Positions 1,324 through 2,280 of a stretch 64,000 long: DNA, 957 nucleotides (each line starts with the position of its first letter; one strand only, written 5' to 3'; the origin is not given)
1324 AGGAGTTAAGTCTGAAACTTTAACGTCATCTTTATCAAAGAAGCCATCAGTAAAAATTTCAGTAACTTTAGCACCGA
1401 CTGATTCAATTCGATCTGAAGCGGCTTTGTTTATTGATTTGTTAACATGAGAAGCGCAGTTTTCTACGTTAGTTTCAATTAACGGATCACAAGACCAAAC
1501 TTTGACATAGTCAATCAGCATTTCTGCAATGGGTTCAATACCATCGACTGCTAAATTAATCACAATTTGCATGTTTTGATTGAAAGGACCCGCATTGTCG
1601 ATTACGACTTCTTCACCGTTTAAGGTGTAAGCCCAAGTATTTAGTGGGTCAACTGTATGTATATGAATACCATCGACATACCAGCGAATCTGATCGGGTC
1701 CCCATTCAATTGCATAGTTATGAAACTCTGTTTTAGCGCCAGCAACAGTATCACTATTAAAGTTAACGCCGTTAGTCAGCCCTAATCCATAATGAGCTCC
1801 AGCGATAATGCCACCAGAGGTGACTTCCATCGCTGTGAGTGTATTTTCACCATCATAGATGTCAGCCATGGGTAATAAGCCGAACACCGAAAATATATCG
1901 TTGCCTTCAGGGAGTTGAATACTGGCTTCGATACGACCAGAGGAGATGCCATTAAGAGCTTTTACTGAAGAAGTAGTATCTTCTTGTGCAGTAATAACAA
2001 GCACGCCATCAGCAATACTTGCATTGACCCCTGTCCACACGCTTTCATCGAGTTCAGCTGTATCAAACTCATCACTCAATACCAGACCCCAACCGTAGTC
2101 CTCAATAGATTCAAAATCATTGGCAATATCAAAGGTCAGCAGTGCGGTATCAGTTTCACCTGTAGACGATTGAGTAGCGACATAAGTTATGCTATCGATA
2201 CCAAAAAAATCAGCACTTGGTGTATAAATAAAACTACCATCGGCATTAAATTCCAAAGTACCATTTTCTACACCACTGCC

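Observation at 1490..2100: GH16 pseudo-enzyme: catalytic residues and binding loops stripped from a surface lipoprotein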

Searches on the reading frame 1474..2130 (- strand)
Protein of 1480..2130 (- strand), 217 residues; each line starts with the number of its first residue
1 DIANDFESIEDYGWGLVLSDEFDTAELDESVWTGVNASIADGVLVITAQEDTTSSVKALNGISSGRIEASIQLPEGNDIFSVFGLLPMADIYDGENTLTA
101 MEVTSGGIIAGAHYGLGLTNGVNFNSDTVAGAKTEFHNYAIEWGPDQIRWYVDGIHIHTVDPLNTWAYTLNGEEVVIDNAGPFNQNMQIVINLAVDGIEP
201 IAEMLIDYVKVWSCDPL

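Call 6: search_solved_structures(query=window:1480-2130:-, max_evalue=1, show_alignments=4)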
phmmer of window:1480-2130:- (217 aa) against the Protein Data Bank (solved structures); distinct sequences matched with E-value up to 1: 58.
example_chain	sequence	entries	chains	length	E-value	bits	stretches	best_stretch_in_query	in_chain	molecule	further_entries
3iln_A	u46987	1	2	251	9.3e-09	38.7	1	36-212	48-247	Laminarinase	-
9voo_A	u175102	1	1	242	3.8e-08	36.7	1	25-183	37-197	Hydrolase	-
9voq_A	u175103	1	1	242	3.9e-08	36.6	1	25-183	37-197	Beta-1,3-glucanase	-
9vmv_A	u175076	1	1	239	3.9e-08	36.6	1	25-183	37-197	Beta-1,3-glucanase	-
4crq_A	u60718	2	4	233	5e-08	36.3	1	34-212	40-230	ENDO-1,3-BETA-GLUCANASE, FAMILY GH16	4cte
3atg_A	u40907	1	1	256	5.7e-08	36.1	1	25-183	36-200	GLUCANASE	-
2hyk_A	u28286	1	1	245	1.2e-07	35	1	34-165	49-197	Beta-1,3-glucanase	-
2vy0_A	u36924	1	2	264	2.5e-07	34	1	67-213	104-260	ENDO-BETA-1,3-GLUCANASE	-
5wut_A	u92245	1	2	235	5.6e-07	32.8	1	27-165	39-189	ULam111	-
3azx_A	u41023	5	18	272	6.2e-07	32.7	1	61-161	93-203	Laminarinase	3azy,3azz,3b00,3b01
4dfs_A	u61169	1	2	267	7.1e-07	32.5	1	61-161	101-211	Glycoside hydrolase, family 16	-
8va4_A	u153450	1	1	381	2.6e-06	30.7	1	35-156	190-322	Glycoside hydrolase family 16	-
1byh_A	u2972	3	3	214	6.3e-05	26.1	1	119-160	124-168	HYBRID | 1,3-1,4-BETA-GLUCANASE | 1,3-1,4-BETA-D-GLUCAN 4-GLUCANOHYDROLASE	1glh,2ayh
1u0a_A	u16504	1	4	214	6.4e-05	26.1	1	119-160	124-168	Beta-glucanase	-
1ajk_A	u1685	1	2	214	6.4e-05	26.1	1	119-160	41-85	CIRCULARLY PERMUTED (1-3,1-4)-BETA-D-GLUCAN 4-GLUCANOHYDROLASE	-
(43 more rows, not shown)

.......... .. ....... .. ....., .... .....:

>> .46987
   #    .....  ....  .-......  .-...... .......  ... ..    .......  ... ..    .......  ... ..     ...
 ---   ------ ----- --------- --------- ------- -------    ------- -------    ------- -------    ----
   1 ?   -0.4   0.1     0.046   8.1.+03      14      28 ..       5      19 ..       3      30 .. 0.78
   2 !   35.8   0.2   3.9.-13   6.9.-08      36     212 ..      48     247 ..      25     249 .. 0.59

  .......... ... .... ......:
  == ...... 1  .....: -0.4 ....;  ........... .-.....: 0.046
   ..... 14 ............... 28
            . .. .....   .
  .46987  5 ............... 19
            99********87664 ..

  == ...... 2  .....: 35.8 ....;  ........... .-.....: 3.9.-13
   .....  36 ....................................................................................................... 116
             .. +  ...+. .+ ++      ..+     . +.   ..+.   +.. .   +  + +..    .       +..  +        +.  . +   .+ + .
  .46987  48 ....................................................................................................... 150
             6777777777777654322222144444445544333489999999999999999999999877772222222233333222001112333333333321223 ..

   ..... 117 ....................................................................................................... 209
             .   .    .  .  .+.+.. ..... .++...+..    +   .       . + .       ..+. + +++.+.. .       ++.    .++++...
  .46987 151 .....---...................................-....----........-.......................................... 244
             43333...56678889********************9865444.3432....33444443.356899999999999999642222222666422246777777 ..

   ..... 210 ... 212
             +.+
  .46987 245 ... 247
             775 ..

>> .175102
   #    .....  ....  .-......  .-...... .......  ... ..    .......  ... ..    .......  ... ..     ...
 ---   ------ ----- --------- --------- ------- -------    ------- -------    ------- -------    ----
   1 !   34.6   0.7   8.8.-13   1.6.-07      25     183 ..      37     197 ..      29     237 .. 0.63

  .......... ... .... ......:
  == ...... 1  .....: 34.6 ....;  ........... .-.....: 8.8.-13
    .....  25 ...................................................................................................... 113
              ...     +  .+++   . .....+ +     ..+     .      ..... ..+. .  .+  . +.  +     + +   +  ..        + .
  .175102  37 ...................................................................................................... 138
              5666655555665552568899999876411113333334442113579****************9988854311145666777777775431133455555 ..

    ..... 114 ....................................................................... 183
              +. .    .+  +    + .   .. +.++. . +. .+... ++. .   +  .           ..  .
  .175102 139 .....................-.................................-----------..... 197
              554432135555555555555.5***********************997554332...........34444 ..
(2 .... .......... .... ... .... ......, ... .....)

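Call 43: predict_structure(alignment_id=A5)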
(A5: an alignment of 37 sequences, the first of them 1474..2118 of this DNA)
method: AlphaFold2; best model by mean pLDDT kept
length: 215 residues; sequences in the alignment: 37
mean_pLDDT: 86.8   pTM: 0.85
mean pLDDT of the five models: 86.8, 85.4, 82.3, 81.9, 81.7
residues with pLDDT >= 90: 116; 70-90: 81; 50-70: 17; < 50: 1
segments of 3 or more residues with pLDDT < 50: none
pLDDT, mean of each block of 10 residues (from residue 1): 69 93 95 96 92 94 95 89 85 90 87 78 81 94 91 86 70 75 94 82 95 69
secondary structure, 60 per line:
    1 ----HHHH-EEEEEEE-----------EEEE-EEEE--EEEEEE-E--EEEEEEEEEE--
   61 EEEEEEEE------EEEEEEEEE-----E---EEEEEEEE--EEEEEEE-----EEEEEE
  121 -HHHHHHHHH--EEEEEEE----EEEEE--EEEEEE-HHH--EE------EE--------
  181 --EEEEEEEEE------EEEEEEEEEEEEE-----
elements in order: H5-8 E10-16 E28-31 E33-36 E39-44 E49-58 E61-68 E75-83 E93-100 E103-109 E115-120 H122-130 E133-139 E144-148 E151-156 E183-191 E198-210

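Call 46: fold_search(model_id=the predicted structure, library=pdb)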
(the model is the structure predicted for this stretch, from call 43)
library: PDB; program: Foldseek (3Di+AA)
matches with E <= 10: 1859; with E <= 0.001: 460
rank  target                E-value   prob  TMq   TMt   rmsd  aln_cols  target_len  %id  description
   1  2hyk                  2.5e-14  1.00  0.75  0.68   4.0       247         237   25  The crystal structure of an endo-beta-1,3-glucanase from alkaliphilic Nocardiopsis sp.strain F96 (released 2007-10-02)
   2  4dfs_A                8.6e-14  1.00  0.77  0.67   4.1       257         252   22  Structure of the catalytic domain of an endo-1,3-beta-glucanase (laminarinase) from Thermotoga petrophila RKU-1 (released 2012-03-14)
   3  8va4                  8.6e-14  1.00  0.75  0.66   4.5       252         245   23  Crystal structure of CapGH16_3 enzyme retrieved from capybara gut metagenome (released 2024-10-23)
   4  3azx_A                9.5e-14  1.00  0.75  0.65   3.3       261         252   22  Crystal structure of the laminarinase catalytic domain from Thermotoga maritima MSB8 (released 2011-11-23)
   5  3azz_A                1.2e-13  1.00  0.73  0.64   3.8       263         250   21  Crystal structure of the laminarinase catalytic domain from Thermotoga maritima MSB8 in complex with gluconolactone (released 2011-11-23)
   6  3azy_A                1.2e-13  1.00  0.72  0.63   3.9       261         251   21  Crystal structure of the laminarinase catalytic domain from Thermotoga maritima MSB8 (released 2011-11-23)
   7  3b01_B                1.8e-13  1.00  0.73  0.64   3.8       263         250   21  Crystal structure of the laminarinase catalytic domain from Thermotoga maritima MSB8 (released 2011-11-23)
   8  3atg                  2.4e-13  1.00  0.75  0.67   3.3       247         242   23  endo-1,3-beta-glucanase from Cellulosimicrobium cellulans (released 2012-01-18)
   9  3iln_A                3.2e-13  1.00  0.76  0.66   4.6       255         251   25  X-ray structure of the laminarinase from Rhodothermus marinus (released 2010-08-18)
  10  5wut_A                3.8e-13  1.00  0.73  0.68   4.0       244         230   23  Crystal structure of laminarinase from Flavobacterium sp. UMI-01 (released 2018-01-03)
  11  4crq_A                4.0e-13  1.00  0.70  0.66   4.0       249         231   23  Crystal structure of the catalytic domain of the modular laminarinase ZgLamC mutant E142S (released 2015-01-14)
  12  7wwc_A                2.1e-12  1.00  0.72  0.34   4.0       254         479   22  Crystal structure of beta-1,3(4)-glucanase with Laminaritriose (released 2023-02-15)
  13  6t2r                  2.7e-12  1.00  0.73  0.64   4.1       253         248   20  Prominent members of the human gut microbiota express endo-acting O-glycanases to initiate mucin breakdown (released 2020-07-08)
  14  6jh5                  3.4e-12  1.00  0.70  0.65   4.3       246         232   22  Structure of Marine bacterial laminarinase (released 2019-04-03)
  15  6jhj                  4.4e-12  1.00  0.71  0.66   3.5       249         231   22  Structure of Marine bacterial laminarinase mutant-E135A (released 2019-04-03)
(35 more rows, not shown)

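Call 47: search_protein_representatives(alignment_id=A6)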
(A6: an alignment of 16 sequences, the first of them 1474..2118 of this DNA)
Query: 16 sequences, 215 profile positions. Proteins with E-value up to 0.001 (for the whole library): 4531; up to 1e-10: 862; up to 1e-30: 17. The best 150 are listed.
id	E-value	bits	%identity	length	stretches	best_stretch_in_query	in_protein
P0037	3.5e-79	281.7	-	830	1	1-215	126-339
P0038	3.5e-72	258.8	-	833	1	1-214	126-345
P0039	1.7e-71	256.5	-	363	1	1-214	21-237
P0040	9.6e-67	241.0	-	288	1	1-163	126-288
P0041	3.8e-62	226.0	-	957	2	1-183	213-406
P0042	1.7e-43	165.0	-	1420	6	55-209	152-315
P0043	2.8e-40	154.5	-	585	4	24-209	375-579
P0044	3.7e-39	150.8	-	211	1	119-214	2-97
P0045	7.3e-36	140.1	-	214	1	1-106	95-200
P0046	2.0e-34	135.4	-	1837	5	26-211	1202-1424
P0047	3.7e-34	134.5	-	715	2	25-211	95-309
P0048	1.1e-33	132.9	-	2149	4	58-211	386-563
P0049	2.6e-33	131.8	-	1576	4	58-211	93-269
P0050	3.8e-33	131.2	-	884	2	25-211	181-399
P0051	3.1e-32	128.2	-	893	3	24-209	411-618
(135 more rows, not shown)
